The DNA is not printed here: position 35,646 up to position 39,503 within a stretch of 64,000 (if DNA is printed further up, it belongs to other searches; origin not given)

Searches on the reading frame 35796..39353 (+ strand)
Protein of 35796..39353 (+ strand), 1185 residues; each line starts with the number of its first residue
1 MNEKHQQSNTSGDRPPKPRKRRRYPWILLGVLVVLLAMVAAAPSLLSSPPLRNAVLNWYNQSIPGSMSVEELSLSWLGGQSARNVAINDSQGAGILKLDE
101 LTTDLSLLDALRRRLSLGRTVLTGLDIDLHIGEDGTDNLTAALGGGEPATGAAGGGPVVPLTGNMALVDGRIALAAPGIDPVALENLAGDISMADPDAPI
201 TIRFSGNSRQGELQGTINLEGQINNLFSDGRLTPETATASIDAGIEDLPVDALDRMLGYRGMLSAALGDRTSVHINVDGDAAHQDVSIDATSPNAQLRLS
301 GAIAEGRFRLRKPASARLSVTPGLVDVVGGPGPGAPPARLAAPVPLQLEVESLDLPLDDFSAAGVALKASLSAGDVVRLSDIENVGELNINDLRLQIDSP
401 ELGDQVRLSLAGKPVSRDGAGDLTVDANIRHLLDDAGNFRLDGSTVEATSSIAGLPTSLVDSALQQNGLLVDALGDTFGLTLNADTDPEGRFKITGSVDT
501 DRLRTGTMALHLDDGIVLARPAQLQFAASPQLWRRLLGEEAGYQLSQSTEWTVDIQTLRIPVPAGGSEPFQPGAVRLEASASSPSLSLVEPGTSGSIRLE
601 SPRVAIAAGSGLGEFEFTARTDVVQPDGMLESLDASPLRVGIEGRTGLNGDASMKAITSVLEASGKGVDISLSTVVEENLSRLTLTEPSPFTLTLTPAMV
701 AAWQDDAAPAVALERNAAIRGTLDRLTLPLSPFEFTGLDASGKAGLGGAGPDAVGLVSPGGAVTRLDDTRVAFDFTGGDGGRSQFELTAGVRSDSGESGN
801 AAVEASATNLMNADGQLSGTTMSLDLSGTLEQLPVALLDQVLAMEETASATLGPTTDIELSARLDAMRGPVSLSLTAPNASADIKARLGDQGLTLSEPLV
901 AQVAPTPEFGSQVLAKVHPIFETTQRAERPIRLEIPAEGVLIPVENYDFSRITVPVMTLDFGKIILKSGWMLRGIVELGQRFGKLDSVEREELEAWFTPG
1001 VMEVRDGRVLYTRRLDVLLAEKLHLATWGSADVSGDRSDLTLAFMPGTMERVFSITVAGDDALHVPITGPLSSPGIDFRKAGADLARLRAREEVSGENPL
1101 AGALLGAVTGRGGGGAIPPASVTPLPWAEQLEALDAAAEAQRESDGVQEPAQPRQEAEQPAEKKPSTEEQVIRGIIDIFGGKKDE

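Call 56: search_protein_families(library=pfam, proteins=[window:35796-39353:+], max_evalue=0.00001)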
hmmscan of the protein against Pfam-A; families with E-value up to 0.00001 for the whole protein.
window:35796-39353:+ (1185 aa): 1 family
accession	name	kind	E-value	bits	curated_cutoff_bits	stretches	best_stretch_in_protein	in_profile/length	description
PF05359.17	DUF748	-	6.1e-06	25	50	0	17-174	7-166/1037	Domain of Unknown Function (DUF748)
